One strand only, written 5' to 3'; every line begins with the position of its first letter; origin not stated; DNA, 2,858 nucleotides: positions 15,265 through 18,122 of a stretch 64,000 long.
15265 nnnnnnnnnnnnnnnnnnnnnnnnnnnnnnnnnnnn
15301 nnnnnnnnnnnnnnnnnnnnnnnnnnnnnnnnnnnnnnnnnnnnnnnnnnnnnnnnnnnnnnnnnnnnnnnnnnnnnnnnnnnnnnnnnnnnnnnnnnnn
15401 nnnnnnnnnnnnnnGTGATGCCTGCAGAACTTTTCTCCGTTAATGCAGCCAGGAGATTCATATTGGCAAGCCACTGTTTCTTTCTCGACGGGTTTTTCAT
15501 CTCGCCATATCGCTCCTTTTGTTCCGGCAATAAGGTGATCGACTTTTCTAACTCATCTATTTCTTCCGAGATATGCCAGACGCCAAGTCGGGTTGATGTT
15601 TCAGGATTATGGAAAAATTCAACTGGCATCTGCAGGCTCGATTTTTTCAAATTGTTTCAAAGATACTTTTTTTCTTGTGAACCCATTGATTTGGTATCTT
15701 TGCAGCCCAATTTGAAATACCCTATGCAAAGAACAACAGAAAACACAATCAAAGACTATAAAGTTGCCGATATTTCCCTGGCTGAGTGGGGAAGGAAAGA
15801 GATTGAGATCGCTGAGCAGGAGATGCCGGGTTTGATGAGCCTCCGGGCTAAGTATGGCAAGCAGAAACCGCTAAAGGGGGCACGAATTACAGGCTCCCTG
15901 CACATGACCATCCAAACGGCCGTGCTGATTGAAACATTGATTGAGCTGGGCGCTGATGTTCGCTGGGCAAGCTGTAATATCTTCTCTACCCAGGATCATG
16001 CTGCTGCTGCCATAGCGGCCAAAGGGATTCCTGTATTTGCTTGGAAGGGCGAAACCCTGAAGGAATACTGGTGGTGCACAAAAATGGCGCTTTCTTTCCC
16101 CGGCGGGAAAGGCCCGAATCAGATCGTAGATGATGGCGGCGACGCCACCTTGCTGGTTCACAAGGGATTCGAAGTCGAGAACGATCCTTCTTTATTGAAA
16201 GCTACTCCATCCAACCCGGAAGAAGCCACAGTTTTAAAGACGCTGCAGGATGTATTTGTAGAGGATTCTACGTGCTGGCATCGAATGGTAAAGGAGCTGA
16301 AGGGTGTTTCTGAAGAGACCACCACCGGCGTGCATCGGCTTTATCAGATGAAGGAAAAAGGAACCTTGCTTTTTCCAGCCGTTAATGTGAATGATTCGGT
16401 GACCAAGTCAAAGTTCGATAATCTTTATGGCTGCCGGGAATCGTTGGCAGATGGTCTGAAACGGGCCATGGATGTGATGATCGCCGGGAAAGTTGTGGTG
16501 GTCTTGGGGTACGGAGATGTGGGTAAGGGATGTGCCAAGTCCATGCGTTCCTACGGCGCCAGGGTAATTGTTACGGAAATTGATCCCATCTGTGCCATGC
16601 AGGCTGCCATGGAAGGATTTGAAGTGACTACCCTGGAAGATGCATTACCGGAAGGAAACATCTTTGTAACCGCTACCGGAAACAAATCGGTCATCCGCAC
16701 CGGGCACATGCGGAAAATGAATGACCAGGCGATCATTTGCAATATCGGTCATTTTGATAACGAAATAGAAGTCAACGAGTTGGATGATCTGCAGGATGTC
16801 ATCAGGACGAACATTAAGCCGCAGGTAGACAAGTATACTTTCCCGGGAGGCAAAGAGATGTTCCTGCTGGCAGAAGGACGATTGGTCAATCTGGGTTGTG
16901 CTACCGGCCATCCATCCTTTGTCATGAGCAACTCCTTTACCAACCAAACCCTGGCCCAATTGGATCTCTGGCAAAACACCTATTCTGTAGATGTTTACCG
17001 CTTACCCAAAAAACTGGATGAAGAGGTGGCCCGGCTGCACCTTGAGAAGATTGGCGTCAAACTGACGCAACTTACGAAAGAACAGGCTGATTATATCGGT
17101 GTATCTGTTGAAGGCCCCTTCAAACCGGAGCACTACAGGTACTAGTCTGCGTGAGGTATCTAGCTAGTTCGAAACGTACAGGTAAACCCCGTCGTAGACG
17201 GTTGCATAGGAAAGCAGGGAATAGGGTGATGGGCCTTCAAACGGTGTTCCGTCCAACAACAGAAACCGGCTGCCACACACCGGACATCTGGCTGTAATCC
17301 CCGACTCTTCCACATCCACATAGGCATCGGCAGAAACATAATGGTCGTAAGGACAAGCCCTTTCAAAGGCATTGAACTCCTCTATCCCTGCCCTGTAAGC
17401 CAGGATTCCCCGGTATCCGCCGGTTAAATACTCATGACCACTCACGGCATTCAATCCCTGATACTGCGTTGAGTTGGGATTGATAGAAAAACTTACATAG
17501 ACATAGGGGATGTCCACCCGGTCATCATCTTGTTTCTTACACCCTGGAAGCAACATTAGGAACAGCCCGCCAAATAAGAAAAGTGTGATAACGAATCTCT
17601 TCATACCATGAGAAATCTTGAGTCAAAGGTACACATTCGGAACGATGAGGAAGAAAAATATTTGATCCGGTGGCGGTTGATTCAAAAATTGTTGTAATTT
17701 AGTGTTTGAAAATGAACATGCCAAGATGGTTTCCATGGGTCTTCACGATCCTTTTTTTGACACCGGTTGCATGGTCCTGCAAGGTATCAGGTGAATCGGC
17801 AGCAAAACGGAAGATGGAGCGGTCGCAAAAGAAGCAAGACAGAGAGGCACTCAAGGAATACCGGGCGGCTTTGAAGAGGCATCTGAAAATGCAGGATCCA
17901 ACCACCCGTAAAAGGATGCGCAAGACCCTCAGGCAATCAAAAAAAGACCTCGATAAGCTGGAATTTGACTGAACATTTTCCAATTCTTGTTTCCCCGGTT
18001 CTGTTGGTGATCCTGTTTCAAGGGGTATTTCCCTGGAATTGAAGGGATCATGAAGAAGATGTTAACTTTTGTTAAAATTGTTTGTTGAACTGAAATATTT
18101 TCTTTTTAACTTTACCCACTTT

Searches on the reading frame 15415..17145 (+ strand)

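Call 17: search_protein_families(library=pfam, proteins=[window:15415-17145:+], max_evalue=0.001)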
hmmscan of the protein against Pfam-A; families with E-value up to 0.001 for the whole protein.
window:15415-17145:+ (576 aa): 4 families
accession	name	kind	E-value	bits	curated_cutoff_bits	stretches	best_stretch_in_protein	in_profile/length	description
PF05221.23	AdoHcyase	-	1.8e-152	507.1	25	1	114-575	1-299/299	S-adenosyl-L-homocysteine hydrolase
PF00670.27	AdoHcyase_NAD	-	6.6e-79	264.1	27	1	336-498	1-162/162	S-adenosyl-L-homocysteine hydrolase, NAD binding domain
PF02826.25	2-Hacid_dh_C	-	6.1e-08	32.7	25.1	1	352-445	30-127/178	D-isomer specific 2-hydroxyacid dehydrogenase, NAD binding domain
PF07991.19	KARI_N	-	3.2e-06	27.2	20.6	1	356-419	2-66/165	Acetohydroxy acid isomeroreductase, NADPH-binding domain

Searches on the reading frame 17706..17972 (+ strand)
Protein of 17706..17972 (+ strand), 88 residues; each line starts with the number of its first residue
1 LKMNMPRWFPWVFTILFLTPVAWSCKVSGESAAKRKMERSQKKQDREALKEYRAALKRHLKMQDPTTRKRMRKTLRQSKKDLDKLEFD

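Call 18: search_protein_families(library=pfam, proteins=[window:17706-17972:+], max_evalue=0.001)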
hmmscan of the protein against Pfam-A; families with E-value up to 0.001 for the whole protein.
window:17706-17972:+ (88 aa): 0 families
